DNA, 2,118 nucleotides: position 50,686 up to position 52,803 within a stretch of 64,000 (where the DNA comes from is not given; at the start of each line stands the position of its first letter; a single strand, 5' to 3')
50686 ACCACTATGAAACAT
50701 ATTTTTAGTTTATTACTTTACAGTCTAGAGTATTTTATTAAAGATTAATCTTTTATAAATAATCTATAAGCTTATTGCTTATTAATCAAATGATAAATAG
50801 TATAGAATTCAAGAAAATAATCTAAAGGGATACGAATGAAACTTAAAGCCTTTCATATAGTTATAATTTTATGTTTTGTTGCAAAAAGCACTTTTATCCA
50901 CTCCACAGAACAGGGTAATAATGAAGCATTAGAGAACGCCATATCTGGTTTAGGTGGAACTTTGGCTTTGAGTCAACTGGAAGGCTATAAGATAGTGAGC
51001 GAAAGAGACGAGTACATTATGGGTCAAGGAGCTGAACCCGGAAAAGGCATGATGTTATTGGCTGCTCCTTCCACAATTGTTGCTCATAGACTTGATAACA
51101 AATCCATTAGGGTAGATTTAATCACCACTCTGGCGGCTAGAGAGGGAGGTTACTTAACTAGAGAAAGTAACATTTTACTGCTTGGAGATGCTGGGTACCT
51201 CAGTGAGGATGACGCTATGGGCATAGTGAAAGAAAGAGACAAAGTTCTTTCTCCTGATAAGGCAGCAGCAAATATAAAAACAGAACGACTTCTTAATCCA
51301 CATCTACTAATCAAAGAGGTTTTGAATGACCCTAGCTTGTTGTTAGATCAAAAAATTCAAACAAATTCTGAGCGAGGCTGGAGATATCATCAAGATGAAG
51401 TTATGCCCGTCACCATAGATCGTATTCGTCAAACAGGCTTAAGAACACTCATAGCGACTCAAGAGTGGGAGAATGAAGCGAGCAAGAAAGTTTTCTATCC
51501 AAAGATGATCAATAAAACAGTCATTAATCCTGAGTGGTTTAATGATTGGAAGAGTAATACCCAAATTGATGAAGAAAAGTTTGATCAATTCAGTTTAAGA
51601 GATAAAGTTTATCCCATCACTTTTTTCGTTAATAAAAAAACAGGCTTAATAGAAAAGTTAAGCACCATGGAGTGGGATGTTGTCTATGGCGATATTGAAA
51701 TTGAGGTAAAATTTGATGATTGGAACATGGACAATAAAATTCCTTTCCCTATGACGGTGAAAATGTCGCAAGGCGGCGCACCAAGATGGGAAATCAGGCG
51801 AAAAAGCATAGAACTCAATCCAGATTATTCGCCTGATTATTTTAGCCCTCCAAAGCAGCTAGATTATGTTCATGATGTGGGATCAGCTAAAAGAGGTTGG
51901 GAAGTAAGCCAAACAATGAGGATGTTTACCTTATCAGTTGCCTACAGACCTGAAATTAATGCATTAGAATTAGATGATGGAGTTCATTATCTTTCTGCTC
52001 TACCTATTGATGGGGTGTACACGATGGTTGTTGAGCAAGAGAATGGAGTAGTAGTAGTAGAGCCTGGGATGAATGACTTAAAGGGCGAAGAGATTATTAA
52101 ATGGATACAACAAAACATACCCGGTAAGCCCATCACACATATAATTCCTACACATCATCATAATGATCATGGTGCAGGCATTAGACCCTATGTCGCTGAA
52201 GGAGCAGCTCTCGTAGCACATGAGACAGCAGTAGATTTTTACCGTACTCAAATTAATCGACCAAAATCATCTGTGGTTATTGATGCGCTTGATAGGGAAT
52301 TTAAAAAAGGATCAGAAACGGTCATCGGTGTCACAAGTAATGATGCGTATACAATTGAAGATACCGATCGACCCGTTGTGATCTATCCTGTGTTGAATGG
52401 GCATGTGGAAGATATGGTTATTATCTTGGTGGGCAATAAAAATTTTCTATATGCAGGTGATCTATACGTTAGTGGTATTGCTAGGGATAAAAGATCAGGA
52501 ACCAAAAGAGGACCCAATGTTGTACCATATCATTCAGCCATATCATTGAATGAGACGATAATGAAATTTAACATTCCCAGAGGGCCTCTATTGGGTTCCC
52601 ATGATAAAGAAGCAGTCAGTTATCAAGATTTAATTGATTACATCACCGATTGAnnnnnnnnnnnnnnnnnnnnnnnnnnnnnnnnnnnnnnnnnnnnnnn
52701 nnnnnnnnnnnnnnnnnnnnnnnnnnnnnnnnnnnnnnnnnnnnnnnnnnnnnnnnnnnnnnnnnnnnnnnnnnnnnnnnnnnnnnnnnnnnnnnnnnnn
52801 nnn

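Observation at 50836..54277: Translationally coupled exported trio: novel-domain-MBL fusion, orphan FGE-like protein, and diheme cytochrome c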

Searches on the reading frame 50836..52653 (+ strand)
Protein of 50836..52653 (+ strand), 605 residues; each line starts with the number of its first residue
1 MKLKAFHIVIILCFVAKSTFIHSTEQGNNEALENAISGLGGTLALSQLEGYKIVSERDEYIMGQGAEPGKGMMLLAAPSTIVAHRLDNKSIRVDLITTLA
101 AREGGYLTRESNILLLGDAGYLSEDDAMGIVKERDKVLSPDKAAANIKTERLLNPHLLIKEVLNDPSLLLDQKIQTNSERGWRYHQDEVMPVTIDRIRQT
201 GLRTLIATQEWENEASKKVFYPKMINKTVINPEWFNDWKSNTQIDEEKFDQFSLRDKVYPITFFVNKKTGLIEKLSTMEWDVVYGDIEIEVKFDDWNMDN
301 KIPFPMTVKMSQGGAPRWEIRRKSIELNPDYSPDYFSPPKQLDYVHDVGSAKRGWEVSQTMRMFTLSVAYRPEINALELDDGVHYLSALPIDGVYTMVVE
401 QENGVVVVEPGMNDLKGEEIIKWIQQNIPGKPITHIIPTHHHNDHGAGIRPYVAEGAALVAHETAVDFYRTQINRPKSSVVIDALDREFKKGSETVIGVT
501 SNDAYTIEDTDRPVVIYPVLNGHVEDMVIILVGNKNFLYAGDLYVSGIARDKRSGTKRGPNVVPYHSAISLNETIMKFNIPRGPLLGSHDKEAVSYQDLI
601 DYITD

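Call 3: search_protein_families(library=pfam, proteins=[window:50836-52653:+], max_evalue=0.01)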
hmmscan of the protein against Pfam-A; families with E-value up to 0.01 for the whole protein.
window:50836-52653:+ (605 aa): 1 family
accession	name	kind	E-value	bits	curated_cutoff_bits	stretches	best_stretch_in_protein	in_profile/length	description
PF00753.33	Lactamase_B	-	4.8e-13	49.9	22.7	1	392-545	4-152/196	Metallo-beta-lactamase superfamily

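Call 7: search_protein_families(library=ncbifam, proteins=[window:50836-52653:+], max_evalue=0.001)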
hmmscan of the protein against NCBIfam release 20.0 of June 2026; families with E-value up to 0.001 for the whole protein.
window:50836-52653:+ (605 aa): 13 families
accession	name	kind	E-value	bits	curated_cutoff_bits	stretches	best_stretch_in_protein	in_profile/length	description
NF033088.2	bla_subclass_B1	equivalog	2.1e-12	47.2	200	1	396-541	33-157/217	subclass B1 metallo-beta-lactamase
NF012229.1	bla_class_B_core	domain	6.5e-12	45.8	100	1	395-507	16-115/139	metallo-beta-lactamase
TIGR04559.1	SoxH_rel_PQQ_2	hypoth_equivalog_domain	7.9e-10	38.6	280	1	402-545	38-179/283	quinoprotein relay system zinc metallohydrolase 2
TIGR04558.1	SoxH_rel_PQQ_1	hypoth_equivalog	1e-08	34.6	300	1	396-544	36-178/285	quinoprotein relay system zinc metallohydrolase 1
NF045721.1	blaBMHC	exception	5e-08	32.6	550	1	396-452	68-123/253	BMHC family subclass B1 metallo-beta-lactamase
NF041758.1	B1_blaCHM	exception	8.4e-08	31.8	475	1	396-457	62-122/246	CHM family subclass B1 metallo-beta-lactamase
NF047975.1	blaPYX_B1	exception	2e-06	27.4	473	1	396-469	65-137/245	PYX family subclass B1 metallo-beta-lactamase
NF041441.1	blaCIM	exception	6.5e-06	25.8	490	1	395-468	64-136/250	CIM family subclass B1 metallo-beta-lactamase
NF012146.1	blaB-IND-MUS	exception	3.8e-05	23.1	270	1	397-497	52-149/237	BlaB/IND/MUS family subclass B1 metallo-beta-lactamase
TIGR03413.1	GSH_gloB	equivalog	0.00013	21.4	200.8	1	395-460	11-71/248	hydroxyacylglutathione hydrolase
NF033095.1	bla_Bc_2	exception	0.00016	21.1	500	0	388-466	66-138/255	BcII family subclass B1 metallo-beta-lactamase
NF045731.1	blaDYB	exception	0.00019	20.8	550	1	396-489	60-152/250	DYB family subclass B1 metallo-beta-lactamase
NF000322.2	blaCcrA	exception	0.00063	19.3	550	0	395-469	55-128/249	CfiA family subclass B1 metallo-beta-lactamase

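Call 9: find_homologous_proteins(query=window:50836-52653:+, max_evalue=0.001)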
Query window:50836-52653:+ (605 aa): 224 proteins with E <= 0.001 among 8000 candidates; the best 120 are listed.
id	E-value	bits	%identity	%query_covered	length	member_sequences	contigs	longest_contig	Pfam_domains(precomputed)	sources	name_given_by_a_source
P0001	0.0e+0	1332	96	100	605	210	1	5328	PF00753.34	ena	-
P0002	0.0e+0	1254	89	100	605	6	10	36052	PF00753.34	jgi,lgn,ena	jgi:glyoxylase-like metal-dependent hydrolase (beta-lactamase superfamily II)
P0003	0.0e+0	1234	89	100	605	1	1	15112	PF00753.34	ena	-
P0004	0.0e+0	1219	87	100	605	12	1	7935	PF00753.34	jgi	-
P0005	0.0e+0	1028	74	98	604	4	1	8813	PF00753.34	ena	-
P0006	1.1e-292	990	73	96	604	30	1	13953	PF00753.34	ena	-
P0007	1.4e-291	986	70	99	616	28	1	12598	PF00753.34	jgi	jgi:glyoxylase-like metal-dependent hydrolase (beta-lactamase superfamily II)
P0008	1.5e-291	986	71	100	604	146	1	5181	PF00753.34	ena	-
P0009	6.5e-291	984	71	100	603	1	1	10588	PF00753.34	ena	-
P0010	1.1e-290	983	71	100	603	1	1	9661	PF00753.34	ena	-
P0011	1.1e-290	983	71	100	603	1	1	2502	PF00753.34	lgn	-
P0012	1.2e-290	983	71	100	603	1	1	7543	PF00753.34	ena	-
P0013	1.3e-290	983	71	100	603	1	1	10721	PF00753.34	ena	-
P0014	1.7e-290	983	71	100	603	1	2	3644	PF00753.34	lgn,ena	-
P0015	1.9e-290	983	71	100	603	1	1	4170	PF00753.34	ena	-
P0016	2.0e-290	982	71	100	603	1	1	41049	PF00753.34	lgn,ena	-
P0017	2.6e-290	982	71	100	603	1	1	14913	PF00753.34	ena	-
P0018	2.7e-290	982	71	100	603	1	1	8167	PF00753.34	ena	-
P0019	2.8e-290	982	70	100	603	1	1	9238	PF00753.34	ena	-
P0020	4.0e-290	981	71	100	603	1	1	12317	PF00753.34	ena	-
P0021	4.3e-290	981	71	100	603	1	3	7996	PF00753.34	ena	-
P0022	5.7e-290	981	71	100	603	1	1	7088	PF00753.34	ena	-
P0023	6.8e-290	981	71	100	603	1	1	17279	PF00753.34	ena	-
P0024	6.9e-290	981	70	100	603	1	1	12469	PF00753.34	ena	-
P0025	7.8e-290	980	70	100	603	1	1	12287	PF00753.34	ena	-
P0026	1.1e-289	980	70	100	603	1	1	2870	PF00753.34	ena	-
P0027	1.2e-289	980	70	100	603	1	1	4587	PF00753.34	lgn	-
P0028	1.6e-289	979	70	100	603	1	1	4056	PF00753.34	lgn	-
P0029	2.1e-289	979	70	100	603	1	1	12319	PF00753.34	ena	-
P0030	3.3e-289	978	71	98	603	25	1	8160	PF00753.34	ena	-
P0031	5.9e-289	978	70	100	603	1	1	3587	PF00753.34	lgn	-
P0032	7.8e-289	977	70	100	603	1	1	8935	PF00753.34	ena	-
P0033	8.1e-289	977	69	100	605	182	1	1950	PF00753.34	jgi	jgi:glyoxylase-like metal-dependent hydrolase (beta-lactamase superfamily II)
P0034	1.1e-288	977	70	100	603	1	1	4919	PF00753.34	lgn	-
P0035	1.1e-288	977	70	100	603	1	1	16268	PF00753.34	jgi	-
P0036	1.3e-288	976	70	100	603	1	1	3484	PF00753.34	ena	-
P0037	1.4e-288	976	70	100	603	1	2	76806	PF00753.34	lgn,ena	-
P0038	2.0e-288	976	70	100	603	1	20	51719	PF00753.34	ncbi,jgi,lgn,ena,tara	jgi:glyoxylase-like metal-dependent hydrolase (beta-lactamase superfamily II)|tara:strand:- start:58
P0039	2.1e-288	976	70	100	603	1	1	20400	PF00753.34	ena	-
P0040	3.1e-288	975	70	100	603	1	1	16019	PF00753.34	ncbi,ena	-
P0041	4.8e-287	971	70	98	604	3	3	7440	PF00753.34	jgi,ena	-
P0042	5.2e-286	968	70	98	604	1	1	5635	PF00753.34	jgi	-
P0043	8.0e-285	964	69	99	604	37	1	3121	PF00753.34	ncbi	ncbi:MAG: MBL fold metallo-hydrolase [Gammaproteobacteria bacterium]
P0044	2.3e-284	962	69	99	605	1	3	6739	PF00753.34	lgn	-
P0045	3.2e-284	962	69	99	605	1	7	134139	PF00753.34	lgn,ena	-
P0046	3.3e-284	962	69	99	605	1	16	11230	PF00753.34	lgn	-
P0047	3.7e-284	962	69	99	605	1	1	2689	PF00753.34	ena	-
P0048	6.1e-284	961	69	99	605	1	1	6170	PF00753.34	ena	-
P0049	7.6e-284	961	69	99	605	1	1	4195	PF00753.34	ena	-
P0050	8.5e-284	961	69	99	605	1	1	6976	PF00753.34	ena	-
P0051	8.8e-284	960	69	99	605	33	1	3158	PF00753.34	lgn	-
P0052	9.3e-284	960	68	100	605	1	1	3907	PF00753.34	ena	-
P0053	9.8e-284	960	69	99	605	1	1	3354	PF00753.34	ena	-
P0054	9.9e-284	960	69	99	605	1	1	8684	PF00753.34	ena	-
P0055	1.0e-283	960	68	99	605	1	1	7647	PF00753.34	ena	-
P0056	1.2e-283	960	69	99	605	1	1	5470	PF00753.34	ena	-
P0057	1.3e-283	960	69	99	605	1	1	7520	PF00753.34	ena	-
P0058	1.3e-283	960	69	99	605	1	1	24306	PF00753.34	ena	-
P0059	1.4e-283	960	69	99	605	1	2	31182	PF00753.34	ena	-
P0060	1.4e-283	960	69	99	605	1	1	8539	PF00753.34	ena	-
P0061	1.4e-283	960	69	99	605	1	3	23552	PF00753.34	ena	-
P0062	1.5e-283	960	69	99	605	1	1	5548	PF00753.34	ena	-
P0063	1.5e-283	960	69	99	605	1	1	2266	PF00753.34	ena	-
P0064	1.5e-283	960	69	99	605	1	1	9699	PF00753.34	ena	-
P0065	1.5e-283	960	69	99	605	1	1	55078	PF00753.34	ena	-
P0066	1.6e-283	960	69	99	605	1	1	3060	PF00753.34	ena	-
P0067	1.8e-283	959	69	99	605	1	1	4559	PF00753.34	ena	-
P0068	1.8e-283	959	69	99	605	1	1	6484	PF00753.34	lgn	-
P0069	1.9e-283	959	69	99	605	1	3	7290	PF00753.34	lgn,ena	-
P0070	2.0e-283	959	69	99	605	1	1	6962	PF00753.34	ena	-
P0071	2.0e-283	959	68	99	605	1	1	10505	PF00753.34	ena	-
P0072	2.0e-283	959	68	99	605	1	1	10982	PF00753.34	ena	-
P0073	2.1e-283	959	69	99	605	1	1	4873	PF00753.34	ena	-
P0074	2.1e-283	959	69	99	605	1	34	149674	PF00753.34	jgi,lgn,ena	-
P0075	2.3e-283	959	69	99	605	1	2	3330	PF00753.34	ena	-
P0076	2.4e-283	959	68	99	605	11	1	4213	PF00753.34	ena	-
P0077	2.6e-283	959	68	99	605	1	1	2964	PF00753.34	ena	-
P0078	2.6e-283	959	69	99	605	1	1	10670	PF00753.34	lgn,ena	-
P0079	2.7e-283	959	69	99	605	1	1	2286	PF00753.34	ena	-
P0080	2.8e-283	959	69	99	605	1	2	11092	PF00753.34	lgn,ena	-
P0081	2.9e-283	959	69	99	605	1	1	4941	PF00753.34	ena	-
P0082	2.9e-283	959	69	99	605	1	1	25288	PF00753.34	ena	-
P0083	2.9e-283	959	69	99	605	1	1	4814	PF00753.34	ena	-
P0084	2.9e-283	959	69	99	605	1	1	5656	PF00753.34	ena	-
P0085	2.9e-283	959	69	99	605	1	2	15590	PF00753.34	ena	-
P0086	3.5e-283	959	68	100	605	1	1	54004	PF00753.34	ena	-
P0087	3.6e-283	958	69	99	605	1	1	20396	PF00753.34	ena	-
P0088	3.6e-283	958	68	100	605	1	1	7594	PF00753.34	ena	-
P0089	4.0e-283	958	69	99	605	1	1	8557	PF00753.34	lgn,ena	-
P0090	4.0e-283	958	69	99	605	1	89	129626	PF00753.34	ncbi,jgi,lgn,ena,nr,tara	ncbi:MAG: hypothetical protein CMD97_02635 [Gammaproteobacteria bacterium]|nr:hypothetical protein [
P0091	4.1e-283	958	68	99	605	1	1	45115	PF00753.34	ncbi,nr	ncbi:MBL fold metallo-hydrolase [Gammaproteobacteria bacterium]|nr:MBL fold metallo-hydrolase [Gamma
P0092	4.2e-283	958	68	99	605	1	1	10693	PF00753.34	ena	-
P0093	4.6e-283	958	69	99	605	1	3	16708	PF00753.34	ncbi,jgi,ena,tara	tara:strand:- start:143 stop:1960 length:1818 start_codon:yes stop_codon:yes gene_type:complete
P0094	5.0e-283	958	69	99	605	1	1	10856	PF00753.34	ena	-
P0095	5.3e-283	958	70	96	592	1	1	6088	PF00753.34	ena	-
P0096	5.5e-283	958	69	99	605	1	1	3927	PF00753.34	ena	-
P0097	5.6e-283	958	69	99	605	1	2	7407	PF00753.34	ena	-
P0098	6.0e-283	958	69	99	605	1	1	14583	PF00753.34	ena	-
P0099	6.2e-283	958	69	99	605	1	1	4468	PF00753.34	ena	-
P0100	6.4e-283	958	68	99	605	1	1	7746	PF00753.34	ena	-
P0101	6.8e-283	958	69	99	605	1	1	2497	PF00753.34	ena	-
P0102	8.1e-283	957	68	99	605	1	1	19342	PF00753.34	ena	-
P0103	8.9e-283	957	68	99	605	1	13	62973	PF00753.34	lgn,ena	-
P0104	9.3e-283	957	69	99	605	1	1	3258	PF00753.34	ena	-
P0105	9.8e-283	957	68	99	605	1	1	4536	PF00753.34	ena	-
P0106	1.0e-282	957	69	99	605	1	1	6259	PF00753.34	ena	-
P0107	1.1e-282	957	68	99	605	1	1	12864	PF00753.34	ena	-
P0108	1.1e-282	957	68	99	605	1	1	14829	PF00753.34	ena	-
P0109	1.3e-282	957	68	99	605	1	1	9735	PF00753.34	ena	-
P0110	1.3e-282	957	68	99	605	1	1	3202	PF00753.34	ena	-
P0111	1.5e-282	956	68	99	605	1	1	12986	PF00753.34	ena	-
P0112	1.9e-282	956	68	99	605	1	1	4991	PF00753.34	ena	-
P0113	3.0e-282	955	68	99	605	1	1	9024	PF00753.34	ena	-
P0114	4.2e-282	955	68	99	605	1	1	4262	PF00753.34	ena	-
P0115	4.4e-282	955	68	99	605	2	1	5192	PF00753.34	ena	-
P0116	4.6e-282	955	68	99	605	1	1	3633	PF00753.34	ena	-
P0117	1.6e-270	917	73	88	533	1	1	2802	PF00753.34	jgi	jgi:glyoxylase-like metal-dependent hydrolase (beta-lactamase superfamily II)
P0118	5.8e-262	888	64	99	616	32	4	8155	PF00753.34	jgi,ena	-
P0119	4.8e-261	885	64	100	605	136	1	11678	PF00753.34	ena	-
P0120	1.3e-259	881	74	84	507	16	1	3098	PF00753.34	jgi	jgi:glyoxylase-like metal-dependent hydrolase (beta-lactamase superfamily II)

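Call 11: find_encoding_contigs(protein=P0118, flank=6000, max_places=4)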
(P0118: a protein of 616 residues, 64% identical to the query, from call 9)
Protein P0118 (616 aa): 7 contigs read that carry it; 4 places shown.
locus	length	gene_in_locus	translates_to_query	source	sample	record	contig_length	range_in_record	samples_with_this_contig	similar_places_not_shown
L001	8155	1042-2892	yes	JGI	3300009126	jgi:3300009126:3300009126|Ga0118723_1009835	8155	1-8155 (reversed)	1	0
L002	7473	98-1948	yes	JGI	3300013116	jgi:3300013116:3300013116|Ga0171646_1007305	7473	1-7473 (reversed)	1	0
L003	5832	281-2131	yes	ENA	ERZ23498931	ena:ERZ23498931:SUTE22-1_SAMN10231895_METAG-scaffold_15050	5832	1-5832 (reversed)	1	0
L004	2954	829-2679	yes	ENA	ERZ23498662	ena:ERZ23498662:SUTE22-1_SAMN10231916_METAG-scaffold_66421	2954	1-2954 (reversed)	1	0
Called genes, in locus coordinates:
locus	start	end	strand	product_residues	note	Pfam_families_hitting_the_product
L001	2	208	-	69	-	?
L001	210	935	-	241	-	PF01073:3Beta_HSD, PF01370:Epimerase, PF05368:NmrA, PF08659:KR, PF16363:GDP_Man_Dehyd (weak), PF13460:NAD_binding_10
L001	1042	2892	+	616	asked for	PF00753:Lactamase_B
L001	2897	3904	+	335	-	PF03781:FGE-sulfatase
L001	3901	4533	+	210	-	PF00034:Cytochrom_C (weak), PF13442:Cytochrome_CBB3 (faint), PF00034:Cytochrom_C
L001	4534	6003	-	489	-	PF20695:UbiD_N (faint), PF01977:UbiD, PF20696:UbiD_C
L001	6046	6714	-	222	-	-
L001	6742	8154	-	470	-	?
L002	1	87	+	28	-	?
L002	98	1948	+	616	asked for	PF00753:Lactamase_B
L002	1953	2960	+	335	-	PF03781:FGE-sulfatase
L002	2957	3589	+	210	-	PF00034:Cytochrom_C (weak), PF13442:Cytochrome_CBB3 (faint), PF00034:Cytochrom_C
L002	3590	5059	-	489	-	PF20695:UbiD_N (faint), PF01977:UbiD, PF20696:UbiD_C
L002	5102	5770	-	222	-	-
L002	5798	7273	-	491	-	PF01565:FAD_binding_4, PF08031:BBE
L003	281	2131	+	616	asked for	PF00753:Lactamase_B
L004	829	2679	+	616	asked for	PF00753:Lactamase_B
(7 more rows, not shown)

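Call 12: find_encoding_contigs(protein=P0090, flank=8000, max_places=4)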
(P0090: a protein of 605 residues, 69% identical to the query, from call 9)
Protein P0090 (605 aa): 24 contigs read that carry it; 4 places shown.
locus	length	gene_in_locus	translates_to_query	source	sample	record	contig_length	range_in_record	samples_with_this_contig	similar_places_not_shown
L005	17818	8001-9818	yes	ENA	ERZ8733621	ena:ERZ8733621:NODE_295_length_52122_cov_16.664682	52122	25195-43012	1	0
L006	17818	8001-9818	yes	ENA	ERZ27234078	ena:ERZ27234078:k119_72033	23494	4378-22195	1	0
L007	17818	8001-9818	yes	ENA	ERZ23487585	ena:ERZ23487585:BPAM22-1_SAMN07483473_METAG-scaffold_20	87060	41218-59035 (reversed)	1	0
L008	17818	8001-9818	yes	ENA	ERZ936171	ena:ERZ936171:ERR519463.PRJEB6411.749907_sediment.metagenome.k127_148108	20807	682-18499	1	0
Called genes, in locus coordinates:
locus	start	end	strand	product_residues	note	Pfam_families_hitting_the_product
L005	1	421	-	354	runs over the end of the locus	PF00753:Lactamase_B, PF21221:B_lactamase-like_C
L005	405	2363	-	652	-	PF00501:AMP-binding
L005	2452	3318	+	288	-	PF02219:MTHFR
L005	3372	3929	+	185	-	PF02627:CMD (weak)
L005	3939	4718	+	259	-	PF08894:DUF1838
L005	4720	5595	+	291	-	PF08894:DUF1838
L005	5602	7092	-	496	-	PF01565:FAD_binding_4, PF08031:BBE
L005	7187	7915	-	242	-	PF01073:3Beta_HSD (weak), PF01113:DapB_N (faint), PF01370:Epimerase, PF04321:RmlD_sub_bind (faint), PF05368:NmrA, PF13460:NAD_binding_10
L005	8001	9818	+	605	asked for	PF00753:Lactamase_B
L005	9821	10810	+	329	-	PF03781:FGE-sulfatase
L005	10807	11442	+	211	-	PF13442:Cytochrome_CBB3 (faint), PF00034:Cytochrom_C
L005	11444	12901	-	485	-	PF01977:UbiD, PF20696:UbiD_C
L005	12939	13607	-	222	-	-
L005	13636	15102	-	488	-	PF01565:FAD_binding_4, PF08031:BBE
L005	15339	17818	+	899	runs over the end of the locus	PF07715:Plug, PF00593:TonB_dep_Rec_b-barrel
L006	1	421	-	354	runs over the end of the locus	PF00753:Lactamase_B, PF21221:B_lactamase-like_C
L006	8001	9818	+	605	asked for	PF00753:Lactamase_B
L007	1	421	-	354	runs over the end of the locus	PF00753:Lactamase_B, PF21221:B_lactamase-like_C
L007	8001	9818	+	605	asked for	PF00753:Lactamase_B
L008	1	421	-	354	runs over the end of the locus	PF00753:Lactamase_B, PF21221:B_lactamase-like_C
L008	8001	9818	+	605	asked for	PF00753:Lactamase_B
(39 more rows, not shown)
